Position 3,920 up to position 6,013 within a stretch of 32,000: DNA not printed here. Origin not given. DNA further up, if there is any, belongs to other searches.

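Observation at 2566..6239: Four-gene translationally coupled operon: RHH protein, 58-aa ORF, class-2 OLD nuclease and UvrD-like helicase (Gabija-like core with two extra genes)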

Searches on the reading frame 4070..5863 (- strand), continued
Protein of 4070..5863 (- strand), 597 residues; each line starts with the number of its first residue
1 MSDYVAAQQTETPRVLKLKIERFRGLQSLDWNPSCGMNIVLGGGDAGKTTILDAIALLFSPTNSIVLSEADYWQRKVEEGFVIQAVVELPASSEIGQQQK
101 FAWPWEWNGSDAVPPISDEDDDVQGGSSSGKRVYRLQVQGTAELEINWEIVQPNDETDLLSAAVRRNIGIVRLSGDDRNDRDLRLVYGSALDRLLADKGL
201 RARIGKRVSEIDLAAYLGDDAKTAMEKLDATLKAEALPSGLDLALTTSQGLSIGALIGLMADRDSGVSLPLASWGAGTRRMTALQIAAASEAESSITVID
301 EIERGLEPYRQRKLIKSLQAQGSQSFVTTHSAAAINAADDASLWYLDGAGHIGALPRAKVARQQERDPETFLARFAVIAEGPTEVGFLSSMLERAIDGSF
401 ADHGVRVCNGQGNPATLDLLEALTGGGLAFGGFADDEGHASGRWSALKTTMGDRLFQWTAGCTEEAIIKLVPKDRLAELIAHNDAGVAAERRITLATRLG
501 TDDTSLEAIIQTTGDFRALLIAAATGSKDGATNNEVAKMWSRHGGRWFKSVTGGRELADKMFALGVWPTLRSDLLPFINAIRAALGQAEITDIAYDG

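Call 53: find_encoding_contigs(protein=P0008, flank=6000, max_places=1)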
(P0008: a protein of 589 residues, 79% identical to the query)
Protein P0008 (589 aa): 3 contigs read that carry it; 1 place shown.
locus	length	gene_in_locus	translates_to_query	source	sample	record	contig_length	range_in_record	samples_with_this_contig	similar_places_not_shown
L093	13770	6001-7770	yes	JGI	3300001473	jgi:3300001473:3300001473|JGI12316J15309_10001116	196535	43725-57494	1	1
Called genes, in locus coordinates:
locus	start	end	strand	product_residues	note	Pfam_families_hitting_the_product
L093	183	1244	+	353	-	PF00145:DNA_methylase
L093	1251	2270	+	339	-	PF01844:HNH (weak)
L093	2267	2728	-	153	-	PF03852:Vsr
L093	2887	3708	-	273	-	-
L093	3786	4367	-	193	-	-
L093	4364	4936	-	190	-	-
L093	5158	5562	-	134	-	-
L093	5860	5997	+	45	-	-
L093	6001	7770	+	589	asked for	PF02463:SMC_N (faint), PF13175:AAA_15 (faint), PF13476:AAA_23 (weak), PF13555:AAA_29 (weak), PF13304:AAA_21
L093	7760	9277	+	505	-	PF13245:AAA_19, PF13604:AAA_30, PF00580:UvrD-helicase, PF13538:UvrD_C_2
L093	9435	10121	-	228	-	-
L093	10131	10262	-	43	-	-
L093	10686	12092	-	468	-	PF03432:Relaxase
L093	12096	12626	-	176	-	-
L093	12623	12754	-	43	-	-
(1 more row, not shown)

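Call 54: find_encoding_contigs(protein=P0016, flank=6000, max_places=1)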
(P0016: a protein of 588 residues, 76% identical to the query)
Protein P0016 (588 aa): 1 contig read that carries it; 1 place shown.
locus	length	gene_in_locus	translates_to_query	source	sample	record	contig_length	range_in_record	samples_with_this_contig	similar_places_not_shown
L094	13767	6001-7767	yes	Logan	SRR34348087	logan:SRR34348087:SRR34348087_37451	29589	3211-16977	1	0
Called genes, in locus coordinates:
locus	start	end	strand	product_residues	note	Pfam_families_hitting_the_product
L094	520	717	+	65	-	-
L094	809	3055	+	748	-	PF01555:N6_N4_Mtase (weak)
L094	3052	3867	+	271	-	-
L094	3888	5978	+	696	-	PF02463:SMC_N (faint), PF13175:AAA_15 (weak), PF13304:AAA_21, PF13175:AAA_15, PF20469:OLD-like_TOPRIM (weak)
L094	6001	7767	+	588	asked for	PF02463:SMC_N (faint), PF13175:AAA_15 (faint), PF13476:AAA_23 (faint), PF13304:AAA_21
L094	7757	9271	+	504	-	PF13245:AAA_19, PF13604:AAA_30 (weak), PF01443:Viral_helicase1 (faint), PF00580:UvrD-helicase, PF13361:UvrD_C (weak), PF13538:UvrD_C_2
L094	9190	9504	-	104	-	-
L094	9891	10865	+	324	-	PF08401:ArdcN, PF20054:Tc-38 (faint), PF18818:MPTase-PolyVal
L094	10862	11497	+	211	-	PF27190:KlcB_3rd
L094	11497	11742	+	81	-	-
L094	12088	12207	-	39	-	-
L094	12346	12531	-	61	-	-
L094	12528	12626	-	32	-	-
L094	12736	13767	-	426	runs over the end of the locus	PF07804:HipA_C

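Call 67: search_protein_families(library=pfam, proteins=[L091:2633-4477:+, L091:4461-5225:+, L091:5222-6004:+, L094:809-3055:+, L094:3052-3867:+, L094:520-717:+], max_evalue=0.01)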
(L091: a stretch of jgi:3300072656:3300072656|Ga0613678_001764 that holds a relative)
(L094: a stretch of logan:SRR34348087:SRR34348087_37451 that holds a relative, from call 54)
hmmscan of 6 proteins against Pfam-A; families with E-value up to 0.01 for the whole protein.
L091:2633-4477:+ (614 aa): 0 families

L091:4461-5225:+ (254 aa): 0 families

L091:5222-6004:+ (260 aa): 0 families

L094:809-3055:+ (748 aa): 3 families
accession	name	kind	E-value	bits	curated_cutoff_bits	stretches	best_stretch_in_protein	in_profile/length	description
PF01555.25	N6_N4_Mtase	-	4e-15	56.8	26.7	2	111-143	181-213/221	DNA methylase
PF01170.24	UPF0020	-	0.0011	19.1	22.3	0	112-147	29-64/197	RMKL-like, methyltransferase domain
PF08241.18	Methyltransf_11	-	0.0055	17.7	21.2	0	568-597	66-95/95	Methyltransferase domain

L094:3052-3867:+ (271 aa): 0 families

L094:520-717:+ (65 aa): 0 families

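Call 89: search_protein_families(library=padloc, alignment_id=A5, max_evalue=0.00001)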
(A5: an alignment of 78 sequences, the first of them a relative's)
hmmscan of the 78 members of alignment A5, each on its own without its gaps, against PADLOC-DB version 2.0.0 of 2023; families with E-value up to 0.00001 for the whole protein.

A. member 1, L004:4702-5901:+ (399 aa): 90 families (the best 25 are shown)
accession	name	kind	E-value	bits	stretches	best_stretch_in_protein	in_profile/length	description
PDLC03107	Specificity_I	-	5.3e-67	224.6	1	59-399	63-392/392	Type I specificity subunit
PDLC03096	Specificity_I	-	7.4e-62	208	2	202-388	370-556/658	Type I specificity subunit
PDLC03127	Specificity_I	-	2e-59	199.8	2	201-399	253-453/571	Type I specificity subunit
PDLC03069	Specificity_I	-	5.1e-50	168.7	1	57-399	55-387/387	Type I specificity subunit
PDLC03166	Specificity_I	-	2.8e-45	153.1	1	199-359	232-393/538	Type I specificity subunit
PDLC03139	Specificity_I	-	7.3e-41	138.6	1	200-369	212-383/427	Type I specificity subunit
PDLC03100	Specificity_I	-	2e-38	130.9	2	161-392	159-385/392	Type I specificity subunit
PDLC03148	Specificity_I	-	6.6e-37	125.3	2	220-386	278-444/453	Type I specificity subunit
PDLC03189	Specificity_I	-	1.2e-36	124.5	2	228-399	251-417/459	Type I specificity subunit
PDLC03079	Specificity_I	-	2.3e-36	123.9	2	60-194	312-445/470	Type I specificity subunit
PDLC03072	Specificity_I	-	4.7e-36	122.8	2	226-374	265-412/448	Type I specificity subunit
PDLC03059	Specificity_I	-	3.4e-33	113.1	1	201-377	29-206/412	Type I specificity subunit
PDLC03179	Specificity_I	-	9.9e-33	111.9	2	205-374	399-567/589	Type I specificity subunit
PDLC03169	Specificity_I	-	2.5e-32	110.8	2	199-399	220-419/461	Type I specificity subunit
PDLC03105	Specificity_I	-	1.9e-31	108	2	202-377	240-413/448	Type I specificity subunit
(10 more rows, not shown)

B. families by the number of members that match (of 78 scanned): 341 families (the first 25 are shown)
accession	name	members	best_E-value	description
PDLC04840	PDC-S04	8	1.6e-17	-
PDLC04836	PDC-S04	8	5.1e-12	-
PDLC03963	SoFic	8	2.4e-11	-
PDLC04837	PDC-S04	8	8.1e-09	-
PDLC04134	mad2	6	3.5e-62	mads_2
PDLC03624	REase_MTase_IIG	6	1.1e-20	Type IIG restriction enzyme-methyltransferase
PDLC03032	MTase_I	5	3.8e-29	Type I methyltransferase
PDLC02707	PbeA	5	1.6e-25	PbeA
PDLC03267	MTase_II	5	1e-21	Type II methyltransferase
PDLC03348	MTase_II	5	8.1e-15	Type II methyltransferase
PDLC03189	Specificity_I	4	7.9e-96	Type I specificity subunit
PDLC03105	Specificity_I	4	1.8e-85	Type I specificity subunit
PDLC03127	Specificity_I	4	3.5e-85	Type I specificity subunit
PDLC03072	Specificity_I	4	7.2e-83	Type I specificity subunit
PDLC03109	Specificity_I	4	1.4e-75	Type I specificity subunit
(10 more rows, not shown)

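Call 93: search_protein_families(library=padloc, proteins=[L091:2633-4477:+, L091:4461-5225:+, L091:5222-6004:+], max_evalue=0.00001)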
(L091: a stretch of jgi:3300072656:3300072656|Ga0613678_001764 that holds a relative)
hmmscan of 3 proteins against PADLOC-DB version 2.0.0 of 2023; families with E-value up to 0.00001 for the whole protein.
L091:2633-4477:+ (614 aa): 1 family
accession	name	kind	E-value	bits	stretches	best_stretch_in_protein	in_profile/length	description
PDLC04582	PDC-M33A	-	5.5e-19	66.3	1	92-290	105-289/627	-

L091:4461-5225:+ (254 aa): 0 families

L091:5222-6004:+ (260 aa): 0 families
